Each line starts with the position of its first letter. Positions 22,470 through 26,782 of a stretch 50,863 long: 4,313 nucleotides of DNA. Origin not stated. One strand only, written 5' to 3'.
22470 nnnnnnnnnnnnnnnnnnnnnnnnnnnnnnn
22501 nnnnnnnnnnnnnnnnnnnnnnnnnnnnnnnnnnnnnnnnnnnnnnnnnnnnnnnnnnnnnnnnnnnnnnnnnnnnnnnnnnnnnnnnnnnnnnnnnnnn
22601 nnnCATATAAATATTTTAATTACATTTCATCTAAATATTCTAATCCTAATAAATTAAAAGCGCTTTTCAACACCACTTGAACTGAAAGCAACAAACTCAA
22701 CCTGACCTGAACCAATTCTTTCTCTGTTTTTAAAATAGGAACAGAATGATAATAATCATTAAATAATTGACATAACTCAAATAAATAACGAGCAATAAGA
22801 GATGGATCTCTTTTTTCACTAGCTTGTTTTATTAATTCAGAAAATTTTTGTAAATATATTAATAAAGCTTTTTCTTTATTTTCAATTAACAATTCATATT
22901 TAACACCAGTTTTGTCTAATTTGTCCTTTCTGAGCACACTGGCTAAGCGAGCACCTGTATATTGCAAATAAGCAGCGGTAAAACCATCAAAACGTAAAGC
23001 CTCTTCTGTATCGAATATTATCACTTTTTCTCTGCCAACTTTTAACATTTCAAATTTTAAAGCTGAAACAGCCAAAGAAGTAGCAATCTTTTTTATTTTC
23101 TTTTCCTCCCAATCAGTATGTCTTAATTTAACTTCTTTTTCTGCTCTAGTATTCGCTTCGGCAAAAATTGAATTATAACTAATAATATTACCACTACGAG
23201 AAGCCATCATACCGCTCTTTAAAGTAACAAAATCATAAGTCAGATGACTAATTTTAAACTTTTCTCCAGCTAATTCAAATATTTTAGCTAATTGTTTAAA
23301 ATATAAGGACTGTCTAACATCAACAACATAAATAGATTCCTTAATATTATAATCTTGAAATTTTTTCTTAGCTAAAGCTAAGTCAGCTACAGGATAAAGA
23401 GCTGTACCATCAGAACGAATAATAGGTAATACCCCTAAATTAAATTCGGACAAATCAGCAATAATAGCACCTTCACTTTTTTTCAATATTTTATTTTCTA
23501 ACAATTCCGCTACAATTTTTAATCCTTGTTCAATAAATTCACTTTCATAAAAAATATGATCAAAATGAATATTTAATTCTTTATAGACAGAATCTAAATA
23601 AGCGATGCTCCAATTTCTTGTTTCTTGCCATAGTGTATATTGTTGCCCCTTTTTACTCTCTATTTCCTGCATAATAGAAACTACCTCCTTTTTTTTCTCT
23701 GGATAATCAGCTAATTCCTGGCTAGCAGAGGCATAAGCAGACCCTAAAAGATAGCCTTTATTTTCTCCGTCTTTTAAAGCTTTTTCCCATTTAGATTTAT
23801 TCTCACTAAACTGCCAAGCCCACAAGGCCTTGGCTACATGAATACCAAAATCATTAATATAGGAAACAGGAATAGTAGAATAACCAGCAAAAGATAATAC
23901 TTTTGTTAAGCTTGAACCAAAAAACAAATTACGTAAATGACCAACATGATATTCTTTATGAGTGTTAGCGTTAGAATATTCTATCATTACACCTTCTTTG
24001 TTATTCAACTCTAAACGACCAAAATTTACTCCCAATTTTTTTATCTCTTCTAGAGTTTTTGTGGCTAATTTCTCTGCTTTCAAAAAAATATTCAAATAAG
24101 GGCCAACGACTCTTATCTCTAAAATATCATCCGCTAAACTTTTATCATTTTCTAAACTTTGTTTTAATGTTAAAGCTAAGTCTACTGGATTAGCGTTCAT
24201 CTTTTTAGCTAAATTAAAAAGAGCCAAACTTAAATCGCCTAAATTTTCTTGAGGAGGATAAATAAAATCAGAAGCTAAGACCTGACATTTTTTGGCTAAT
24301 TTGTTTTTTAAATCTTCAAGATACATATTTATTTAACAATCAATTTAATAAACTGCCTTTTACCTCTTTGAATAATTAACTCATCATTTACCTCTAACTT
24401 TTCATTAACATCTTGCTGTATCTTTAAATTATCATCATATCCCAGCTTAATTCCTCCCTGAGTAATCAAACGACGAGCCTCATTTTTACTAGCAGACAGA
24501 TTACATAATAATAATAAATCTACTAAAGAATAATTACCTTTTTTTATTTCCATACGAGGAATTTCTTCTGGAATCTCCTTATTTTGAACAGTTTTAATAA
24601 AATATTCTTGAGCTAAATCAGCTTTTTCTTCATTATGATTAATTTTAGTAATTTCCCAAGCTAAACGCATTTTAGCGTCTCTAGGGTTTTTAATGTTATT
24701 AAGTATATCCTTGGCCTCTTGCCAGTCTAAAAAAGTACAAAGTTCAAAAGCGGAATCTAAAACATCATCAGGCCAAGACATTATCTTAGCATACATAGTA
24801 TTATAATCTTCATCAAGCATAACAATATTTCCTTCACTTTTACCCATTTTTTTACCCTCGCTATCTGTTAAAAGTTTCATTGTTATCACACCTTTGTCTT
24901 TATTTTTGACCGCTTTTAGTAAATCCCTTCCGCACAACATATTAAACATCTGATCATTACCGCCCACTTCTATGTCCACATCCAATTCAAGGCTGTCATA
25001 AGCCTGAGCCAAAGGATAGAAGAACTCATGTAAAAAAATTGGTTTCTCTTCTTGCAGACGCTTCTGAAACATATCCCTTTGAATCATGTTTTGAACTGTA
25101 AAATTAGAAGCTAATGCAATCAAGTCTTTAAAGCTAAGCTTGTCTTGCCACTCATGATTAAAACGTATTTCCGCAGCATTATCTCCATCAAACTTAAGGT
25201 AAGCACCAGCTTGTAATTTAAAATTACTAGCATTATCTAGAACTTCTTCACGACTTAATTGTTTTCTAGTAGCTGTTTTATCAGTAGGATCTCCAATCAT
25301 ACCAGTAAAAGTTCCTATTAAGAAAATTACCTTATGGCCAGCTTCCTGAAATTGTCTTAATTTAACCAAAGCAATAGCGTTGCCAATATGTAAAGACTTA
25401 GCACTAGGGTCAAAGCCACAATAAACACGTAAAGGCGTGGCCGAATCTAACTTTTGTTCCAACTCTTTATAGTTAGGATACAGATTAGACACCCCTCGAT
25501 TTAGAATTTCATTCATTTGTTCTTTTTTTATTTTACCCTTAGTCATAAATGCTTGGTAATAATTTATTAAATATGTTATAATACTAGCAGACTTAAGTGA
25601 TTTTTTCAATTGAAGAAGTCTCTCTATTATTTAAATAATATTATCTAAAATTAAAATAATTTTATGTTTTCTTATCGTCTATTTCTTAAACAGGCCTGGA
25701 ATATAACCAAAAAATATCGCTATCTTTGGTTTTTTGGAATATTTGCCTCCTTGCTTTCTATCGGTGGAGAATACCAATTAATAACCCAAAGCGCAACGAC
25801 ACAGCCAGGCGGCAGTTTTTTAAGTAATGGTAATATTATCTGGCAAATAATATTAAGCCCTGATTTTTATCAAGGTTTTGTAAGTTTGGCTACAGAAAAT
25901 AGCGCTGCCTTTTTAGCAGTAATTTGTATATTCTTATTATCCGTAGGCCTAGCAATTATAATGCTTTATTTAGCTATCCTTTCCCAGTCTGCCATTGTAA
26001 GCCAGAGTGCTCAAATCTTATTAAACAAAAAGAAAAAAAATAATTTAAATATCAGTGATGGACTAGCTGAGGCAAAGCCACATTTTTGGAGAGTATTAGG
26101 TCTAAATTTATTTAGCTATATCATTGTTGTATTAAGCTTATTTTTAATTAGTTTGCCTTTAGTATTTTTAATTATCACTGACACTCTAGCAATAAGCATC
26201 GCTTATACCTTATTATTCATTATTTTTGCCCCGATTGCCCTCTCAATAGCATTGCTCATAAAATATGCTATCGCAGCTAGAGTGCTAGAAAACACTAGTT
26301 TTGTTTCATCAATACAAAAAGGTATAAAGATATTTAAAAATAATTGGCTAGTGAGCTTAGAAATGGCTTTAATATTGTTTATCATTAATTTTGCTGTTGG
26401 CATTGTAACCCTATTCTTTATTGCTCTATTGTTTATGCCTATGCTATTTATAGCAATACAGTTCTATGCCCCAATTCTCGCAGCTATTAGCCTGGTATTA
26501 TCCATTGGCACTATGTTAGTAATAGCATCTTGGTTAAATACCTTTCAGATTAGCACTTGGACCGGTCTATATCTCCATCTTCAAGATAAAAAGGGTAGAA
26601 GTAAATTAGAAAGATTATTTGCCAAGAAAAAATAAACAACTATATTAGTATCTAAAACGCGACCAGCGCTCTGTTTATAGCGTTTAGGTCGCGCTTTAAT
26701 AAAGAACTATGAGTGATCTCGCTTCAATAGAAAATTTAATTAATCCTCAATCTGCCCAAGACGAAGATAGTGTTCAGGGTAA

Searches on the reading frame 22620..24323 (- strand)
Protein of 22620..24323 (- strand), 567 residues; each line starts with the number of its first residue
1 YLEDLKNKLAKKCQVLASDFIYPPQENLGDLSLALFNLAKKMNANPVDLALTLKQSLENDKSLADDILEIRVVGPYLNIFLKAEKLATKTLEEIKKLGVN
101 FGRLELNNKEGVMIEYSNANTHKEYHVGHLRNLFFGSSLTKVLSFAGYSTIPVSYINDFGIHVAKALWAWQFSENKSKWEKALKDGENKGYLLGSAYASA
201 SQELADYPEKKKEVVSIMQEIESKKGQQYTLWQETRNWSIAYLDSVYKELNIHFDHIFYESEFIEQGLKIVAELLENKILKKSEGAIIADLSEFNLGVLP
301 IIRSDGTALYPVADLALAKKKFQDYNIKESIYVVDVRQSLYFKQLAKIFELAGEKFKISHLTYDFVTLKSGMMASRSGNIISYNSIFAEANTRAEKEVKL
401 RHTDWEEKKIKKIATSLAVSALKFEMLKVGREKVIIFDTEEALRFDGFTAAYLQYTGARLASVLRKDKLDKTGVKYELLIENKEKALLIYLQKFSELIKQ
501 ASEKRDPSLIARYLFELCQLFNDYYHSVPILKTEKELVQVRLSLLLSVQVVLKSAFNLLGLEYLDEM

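Call 57: search_protein_families(library=pfam, proteins=[window:22620-24323:-], max_evalue=0.00001)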
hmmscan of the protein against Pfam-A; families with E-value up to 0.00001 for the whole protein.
window:22620-24323:- (567 aa): 3 families
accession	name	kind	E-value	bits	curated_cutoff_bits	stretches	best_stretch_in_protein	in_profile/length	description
PF00750.26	tRNA-synt_1d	-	4.1e-40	138.3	23.3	1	104-438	14-348/349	tRNA synthetases class I (R), catalytic domain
PF05746.21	DALR_1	-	4.4e-29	101.4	22.3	1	453-567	1-117/117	DALR anticodon binding domain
PF03485.21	Arg_tRNA_synt_N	-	1.8e-09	38.5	21.5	1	20-81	25-85/85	Arginyl tRNA synthetase N terminal domain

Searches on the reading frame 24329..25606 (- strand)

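Call 57: search_protein_families(library=pfam, proteins=[window:24329-25606:-], max_evalue=0.00001)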
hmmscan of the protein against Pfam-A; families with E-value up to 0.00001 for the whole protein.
window:24329-25606:- (425 aa): 2 families
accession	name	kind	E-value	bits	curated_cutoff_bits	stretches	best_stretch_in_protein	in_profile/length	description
PF00579.31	tRNA-synt_1b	-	2.2e-69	234.5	21.1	1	57-339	4-290/292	tRNA synthetases class I (W and Y)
PF22421.1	SYY_C-terminal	-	1.5e-09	38.1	27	1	345-420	5-81/83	Tyrosine--tRNA ligase SYY-like C-terminal domain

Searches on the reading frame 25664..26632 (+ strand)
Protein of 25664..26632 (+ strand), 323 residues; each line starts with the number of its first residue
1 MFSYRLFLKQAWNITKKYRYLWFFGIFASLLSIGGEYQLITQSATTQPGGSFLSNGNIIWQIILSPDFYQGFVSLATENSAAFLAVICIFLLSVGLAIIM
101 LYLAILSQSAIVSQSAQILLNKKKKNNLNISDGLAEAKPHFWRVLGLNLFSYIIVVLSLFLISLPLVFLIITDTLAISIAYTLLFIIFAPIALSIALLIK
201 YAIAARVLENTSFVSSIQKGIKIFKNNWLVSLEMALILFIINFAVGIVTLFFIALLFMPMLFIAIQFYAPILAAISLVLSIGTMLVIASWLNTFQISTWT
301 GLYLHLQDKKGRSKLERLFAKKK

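Call 3: search_protein_families(library=pfam, proteins=[window:25664-26632:+], max_evalue=1)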
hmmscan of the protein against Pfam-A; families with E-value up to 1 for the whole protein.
window:25664-26632:+ (323 aa): 0 families

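Call 75: search_protein_families(library=padloc, proteins=[window:25664-26632:+], max_evalue=0.01)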
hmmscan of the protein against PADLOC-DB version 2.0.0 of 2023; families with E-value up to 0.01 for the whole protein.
window:25664-26632:+ (323 aa): 0 families

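Call 76: search_protein_families(library=ncbifam, proteins=[window:25664-26632:+], max_evalue=0.01)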
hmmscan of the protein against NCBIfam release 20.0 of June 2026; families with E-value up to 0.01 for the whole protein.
window:25664-26632:+ (323 aa): 0 families
